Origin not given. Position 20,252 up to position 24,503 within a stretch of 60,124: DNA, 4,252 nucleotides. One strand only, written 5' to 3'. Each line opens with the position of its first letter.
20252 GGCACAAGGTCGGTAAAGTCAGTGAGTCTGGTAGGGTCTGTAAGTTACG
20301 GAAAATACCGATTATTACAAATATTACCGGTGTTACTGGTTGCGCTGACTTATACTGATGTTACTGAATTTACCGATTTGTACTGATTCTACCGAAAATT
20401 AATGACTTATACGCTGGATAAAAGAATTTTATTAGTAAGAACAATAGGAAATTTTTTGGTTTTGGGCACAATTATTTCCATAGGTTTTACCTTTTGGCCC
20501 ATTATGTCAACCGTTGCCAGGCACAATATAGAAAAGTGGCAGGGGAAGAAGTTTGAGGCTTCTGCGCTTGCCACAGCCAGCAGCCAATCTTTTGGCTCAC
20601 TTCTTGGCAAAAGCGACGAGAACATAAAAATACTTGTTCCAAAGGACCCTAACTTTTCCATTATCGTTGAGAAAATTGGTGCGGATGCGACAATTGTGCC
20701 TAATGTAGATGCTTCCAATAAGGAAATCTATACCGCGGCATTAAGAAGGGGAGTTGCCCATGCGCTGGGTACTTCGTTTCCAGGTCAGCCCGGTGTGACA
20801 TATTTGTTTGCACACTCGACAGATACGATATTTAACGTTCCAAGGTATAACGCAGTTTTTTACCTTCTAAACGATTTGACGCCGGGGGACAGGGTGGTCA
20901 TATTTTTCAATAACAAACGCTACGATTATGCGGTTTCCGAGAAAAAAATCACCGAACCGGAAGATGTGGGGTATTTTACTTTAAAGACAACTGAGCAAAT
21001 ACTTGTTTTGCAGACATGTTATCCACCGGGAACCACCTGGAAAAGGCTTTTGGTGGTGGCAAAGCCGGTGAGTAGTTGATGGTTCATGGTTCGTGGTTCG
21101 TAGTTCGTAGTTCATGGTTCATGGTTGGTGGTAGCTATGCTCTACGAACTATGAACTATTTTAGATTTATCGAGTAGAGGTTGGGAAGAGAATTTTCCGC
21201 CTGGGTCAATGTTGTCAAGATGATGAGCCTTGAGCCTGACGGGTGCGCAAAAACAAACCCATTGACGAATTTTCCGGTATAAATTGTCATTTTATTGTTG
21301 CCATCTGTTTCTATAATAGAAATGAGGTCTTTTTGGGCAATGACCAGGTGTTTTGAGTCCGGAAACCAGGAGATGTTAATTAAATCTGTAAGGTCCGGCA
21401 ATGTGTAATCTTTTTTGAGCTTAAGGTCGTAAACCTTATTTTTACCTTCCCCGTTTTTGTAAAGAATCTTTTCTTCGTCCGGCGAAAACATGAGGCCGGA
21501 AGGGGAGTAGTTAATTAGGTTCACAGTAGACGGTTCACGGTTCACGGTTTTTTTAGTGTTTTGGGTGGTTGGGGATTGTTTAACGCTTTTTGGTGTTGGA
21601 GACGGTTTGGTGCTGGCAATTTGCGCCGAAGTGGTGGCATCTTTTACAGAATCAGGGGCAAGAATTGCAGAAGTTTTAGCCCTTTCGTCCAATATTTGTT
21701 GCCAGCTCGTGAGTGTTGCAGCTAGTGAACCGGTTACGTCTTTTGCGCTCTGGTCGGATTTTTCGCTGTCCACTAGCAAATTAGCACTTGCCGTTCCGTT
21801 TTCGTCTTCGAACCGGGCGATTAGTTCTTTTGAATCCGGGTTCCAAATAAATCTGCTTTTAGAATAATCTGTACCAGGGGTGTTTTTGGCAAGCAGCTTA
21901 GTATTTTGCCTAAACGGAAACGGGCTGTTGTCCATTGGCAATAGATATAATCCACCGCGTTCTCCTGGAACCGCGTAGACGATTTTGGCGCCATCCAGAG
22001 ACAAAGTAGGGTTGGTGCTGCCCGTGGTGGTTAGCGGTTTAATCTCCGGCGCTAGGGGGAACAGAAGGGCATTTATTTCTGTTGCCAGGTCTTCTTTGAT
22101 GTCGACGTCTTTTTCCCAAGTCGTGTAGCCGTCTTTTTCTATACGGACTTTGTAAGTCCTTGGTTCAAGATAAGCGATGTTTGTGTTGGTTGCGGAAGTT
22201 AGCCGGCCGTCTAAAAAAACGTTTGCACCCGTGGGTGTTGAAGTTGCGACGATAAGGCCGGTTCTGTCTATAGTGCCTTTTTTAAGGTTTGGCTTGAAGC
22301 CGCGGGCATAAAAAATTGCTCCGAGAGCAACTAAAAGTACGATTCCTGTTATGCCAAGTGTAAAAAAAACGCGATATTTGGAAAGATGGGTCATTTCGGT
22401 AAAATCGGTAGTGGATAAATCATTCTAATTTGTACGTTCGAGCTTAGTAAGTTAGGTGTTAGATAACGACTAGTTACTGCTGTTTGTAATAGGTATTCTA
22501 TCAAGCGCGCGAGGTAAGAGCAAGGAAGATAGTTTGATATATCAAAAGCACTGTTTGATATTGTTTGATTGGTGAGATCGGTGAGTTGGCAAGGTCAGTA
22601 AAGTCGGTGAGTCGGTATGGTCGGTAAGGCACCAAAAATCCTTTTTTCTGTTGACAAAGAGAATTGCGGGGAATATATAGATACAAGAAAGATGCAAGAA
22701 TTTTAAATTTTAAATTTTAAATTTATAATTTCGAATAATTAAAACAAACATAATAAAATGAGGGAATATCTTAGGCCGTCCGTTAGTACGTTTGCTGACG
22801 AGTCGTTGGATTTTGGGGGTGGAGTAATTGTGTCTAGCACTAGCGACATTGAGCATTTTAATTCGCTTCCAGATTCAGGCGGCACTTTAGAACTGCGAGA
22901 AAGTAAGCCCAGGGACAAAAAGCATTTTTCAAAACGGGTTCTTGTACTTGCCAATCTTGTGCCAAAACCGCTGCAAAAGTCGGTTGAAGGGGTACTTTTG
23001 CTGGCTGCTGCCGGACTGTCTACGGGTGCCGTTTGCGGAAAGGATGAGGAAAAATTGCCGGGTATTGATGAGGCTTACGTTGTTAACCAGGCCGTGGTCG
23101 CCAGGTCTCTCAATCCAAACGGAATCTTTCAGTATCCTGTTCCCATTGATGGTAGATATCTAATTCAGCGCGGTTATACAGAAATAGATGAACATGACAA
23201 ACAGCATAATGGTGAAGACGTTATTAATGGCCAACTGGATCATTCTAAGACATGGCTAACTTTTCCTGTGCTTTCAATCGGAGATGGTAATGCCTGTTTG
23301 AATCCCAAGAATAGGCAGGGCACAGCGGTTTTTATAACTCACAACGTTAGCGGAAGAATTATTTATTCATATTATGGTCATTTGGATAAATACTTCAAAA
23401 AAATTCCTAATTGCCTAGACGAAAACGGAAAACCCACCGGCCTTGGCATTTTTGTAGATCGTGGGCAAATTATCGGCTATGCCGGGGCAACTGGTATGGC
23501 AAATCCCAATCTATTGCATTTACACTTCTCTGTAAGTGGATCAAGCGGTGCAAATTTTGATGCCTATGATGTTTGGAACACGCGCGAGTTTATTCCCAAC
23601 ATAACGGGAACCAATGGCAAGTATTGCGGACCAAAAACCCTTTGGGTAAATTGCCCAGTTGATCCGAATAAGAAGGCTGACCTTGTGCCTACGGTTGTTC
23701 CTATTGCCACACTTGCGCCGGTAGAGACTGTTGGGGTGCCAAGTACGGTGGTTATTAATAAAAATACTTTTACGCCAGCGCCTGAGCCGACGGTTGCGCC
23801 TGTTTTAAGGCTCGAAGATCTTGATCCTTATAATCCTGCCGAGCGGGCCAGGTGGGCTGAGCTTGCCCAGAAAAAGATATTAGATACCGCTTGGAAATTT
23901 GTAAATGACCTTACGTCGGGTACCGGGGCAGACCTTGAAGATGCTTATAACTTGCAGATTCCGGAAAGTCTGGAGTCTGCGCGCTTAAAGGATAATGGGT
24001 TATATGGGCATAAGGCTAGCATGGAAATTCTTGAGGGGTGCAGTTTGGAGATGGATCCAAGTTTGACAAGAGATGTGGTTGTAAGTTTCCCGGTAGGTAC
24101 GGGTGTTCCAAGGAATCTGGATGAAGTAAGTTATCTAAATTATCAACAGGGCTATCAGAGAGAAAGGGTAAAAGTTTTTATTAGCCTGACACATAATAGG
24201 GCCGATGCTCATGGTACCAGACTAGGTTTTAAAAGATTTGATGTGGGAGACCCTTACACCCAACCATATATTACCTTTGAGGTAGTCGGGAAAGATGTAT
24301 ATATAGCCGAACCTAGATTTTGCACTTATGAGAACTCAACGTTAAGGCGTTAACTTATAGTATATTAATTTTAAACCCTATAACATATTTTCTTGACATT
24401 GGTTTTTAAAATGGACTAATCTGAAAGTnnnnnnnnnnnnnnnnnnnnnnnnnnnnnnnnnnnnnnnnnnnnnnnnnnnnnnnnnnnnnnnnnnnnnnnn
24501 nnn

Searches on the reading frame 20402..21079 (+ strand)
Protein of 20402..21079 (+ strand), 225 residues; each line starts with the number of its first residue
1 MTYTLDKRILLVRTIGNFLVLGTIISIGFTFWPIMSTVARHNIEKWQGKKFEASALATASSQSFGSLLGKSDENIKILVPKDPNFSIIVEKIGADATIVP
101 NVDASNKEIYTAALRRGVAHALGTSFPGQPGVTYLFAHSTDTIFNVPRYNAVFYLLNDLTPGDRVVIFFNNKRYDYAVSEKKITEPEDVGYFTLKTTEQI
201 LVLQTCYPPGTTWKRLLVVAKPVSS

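Call 3: search_protein_families(library=pfam, proteins=[window:20402-21079:+], max_evalue=0.01)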
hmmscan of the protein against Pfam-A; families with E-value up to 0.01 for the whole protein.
window:20402-21079:+ (225 aa): 1 family
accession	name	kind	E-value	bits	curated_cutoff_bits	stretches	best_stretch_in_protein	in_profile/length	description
PF04203.18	Sortase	-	8.7e-21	74.4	26.6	1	88-223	2-125/125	Sortase domain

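Call 4: search_protein_families(library=ncbifam, proteins=[window:20402-21079:+], max_evalue=0.01)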
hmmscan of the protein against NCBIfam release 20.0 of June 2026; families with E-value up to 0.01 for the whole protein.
window:20402-21079:+ (225 aa): 7 families
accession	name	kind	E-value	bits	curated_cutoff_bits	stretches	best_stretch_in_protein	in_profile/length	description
NF058671.1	sortase_SrtD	exception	1e-13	51.4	140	1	111-208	84-170/187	class D sortase, LPxTATN-specific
NF033746.1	class_D_sortase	subfamily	1.5e-13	50.8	165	1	112-223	31-134/135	class D sortase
NF033745.1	class_C_sortase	subfamily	1.6e-12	47.7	160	1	111-221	113-219/220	class C sortase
TIGR01076.1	sortase_fam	subfamily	1.7e-10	40.8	39.35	1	113-222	22-127/136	sortase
NF033747.1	class_E_sortase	subfamily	1.1e-08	35.2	160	1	12-222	1-205/211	class E sortase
TIGR03784.1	marine_sortase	equivalog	0.00063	19.4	158.25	1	151-208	101-158/174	class GN sortase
NF033748.1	class_F_sortase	subfamily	0.0015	18.2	166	1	83-178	10-103/155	class F sortase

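Call 9: search_solved_structures(query=window:20402-21079:+, max_evalue=0.001, show_alignments=1)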
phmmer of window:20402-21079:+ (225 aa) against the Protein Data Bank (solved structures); distinct sequences matched with E-value up to 0.001: 6.
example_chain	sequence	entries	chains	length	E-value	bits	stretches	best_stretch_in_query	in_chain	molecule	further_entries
7d6p_A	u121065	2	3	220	0.00013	24.8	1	113-219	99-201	Sortase family protein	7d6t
6ixz_A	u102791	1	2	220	0.00013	24.8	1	113-219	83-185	Sortase family protein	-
2ln7_A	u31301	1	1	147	0.00023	24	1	150-209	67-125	LPXTG-site transpeptidase family protein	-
8gr6_A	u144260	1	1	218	0.00027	23.8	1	114-219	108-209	Sortase-like protein, putative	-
2xwg_A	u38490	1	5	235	0.00029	23.7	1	111-222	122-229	SORTASE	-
8t28_A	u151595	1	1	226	0.00053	22.8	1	114-220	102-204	Class C sortase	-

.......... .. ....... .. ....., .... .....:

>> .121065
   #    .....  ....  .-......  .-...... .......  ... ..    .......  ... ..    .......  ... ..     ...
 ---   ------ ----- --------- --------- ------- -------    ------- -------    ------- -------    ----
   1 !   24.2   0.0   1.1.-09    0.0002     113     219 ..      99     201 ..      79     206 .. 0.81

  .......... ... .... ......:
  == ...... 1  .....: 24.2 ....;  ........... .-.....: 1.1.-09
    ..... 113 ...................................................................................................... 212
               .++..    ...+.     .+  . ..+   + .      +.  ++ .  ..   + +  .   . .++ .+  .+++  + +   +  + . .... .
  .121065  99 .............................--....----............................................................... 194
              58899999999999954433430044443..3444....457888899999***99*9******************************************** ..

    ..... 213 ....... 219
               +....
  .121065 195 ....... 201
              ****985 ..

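Call 36: find_related_loci(query=window:20402-21079:+, collection=metagenome_contigs, flank=6000)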
Query window:20402-21079:+ (225 aa) in metagenome_contigs; peptide patterns used: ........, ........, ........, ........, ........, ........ (x = any residue, [..] = any of these).
290 stretches matched a pattern; 73 encode a relative of the query (tblastn E <= 1e-3); 73 distinct loci.
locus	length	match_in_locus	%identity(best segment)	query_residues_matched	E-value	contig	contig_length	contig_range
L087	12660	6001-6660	82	5-224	2e-124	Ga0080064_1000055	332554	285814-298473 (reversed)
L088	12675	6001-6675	79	1-225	1e-123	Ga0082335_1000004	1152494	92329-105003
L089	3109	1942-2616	79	1-225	9e-128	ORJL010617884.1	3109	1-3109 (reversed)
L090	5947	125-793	75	3-225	9e-122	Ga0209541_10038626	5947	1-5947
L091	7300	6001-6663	74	5-225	9e-119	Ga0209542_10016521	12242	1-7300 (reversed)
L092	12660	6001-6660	75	5-224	2e-118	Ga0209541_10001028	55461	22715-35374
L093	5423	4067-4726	74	3-222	1e-117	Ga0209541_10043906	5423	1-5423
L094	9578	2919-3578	74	3-222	2e-117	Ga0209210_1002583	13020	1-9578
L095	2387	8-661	75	5-222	2e-122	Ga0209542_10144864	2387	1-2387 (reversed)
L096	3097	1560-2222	75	5-225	1e-119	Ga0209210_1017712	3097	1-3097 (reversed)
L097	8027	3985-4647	75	5-225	9e-116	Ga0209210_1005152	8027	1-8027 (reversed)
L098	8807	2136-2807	75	1-222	1e-115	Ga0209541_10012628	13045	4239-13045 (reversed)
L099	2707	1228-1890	73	5-225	6e-120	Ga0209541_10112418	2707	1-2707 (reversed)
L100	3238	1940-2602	73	5-225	2e-118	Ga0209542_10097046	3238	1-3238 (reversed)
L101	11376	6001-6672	75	1-222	1e-115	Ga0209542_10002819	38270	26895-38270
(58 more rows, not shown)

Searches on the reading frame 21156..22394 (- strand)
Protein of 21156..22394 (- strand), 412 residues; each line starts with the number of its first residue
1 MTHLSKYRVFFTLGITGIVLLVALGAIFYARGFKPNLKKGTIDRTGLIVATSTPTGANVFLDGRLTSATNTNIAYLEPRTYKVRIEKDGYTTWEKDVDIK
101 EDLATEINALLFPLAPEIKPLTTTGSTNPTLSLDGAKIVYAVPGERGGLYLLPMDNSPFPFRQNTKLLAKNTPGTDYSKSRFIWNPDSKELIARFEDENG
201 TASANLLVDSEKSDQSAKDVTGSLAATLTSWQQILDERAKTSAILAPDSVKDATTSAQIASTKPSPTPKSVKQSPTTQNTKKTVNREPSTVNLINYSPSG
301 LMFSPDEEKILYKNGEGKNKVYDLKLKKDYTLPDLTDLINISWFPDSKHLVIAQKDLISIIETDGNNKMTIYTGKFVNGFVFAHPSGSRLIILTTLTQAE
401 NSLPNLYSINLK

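Call 49: search_protein_families(library=pfam, proteins=[window:21156-22394:-], max_evalue=0.001)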
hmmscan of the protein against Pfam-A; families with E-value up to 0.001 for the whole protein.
window:21156-22394:- (412 aa): 1 family
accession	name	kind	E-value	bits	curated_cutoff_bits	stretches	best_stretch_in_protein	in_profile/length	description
PF08308.17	PEGA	-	2.6e-13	50.1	20.8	1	46-109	2-65/71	PEGA domain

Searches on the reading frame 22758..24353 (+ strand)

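Call 49: search_protein_families(library=pfam, proteins=[window:22758-24353:+], max_evalue=0.001)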
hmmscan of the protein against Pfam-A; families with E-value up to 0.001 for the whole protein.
window:22758-24353:+ (531 aa): 1 family
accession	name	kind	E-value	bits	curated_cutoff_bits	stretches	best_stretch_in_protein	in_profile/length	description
PF01551.29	Peptidase_M23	-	8.4e-06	26.3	28.7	1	170-260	15-88/96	Peptidase family M23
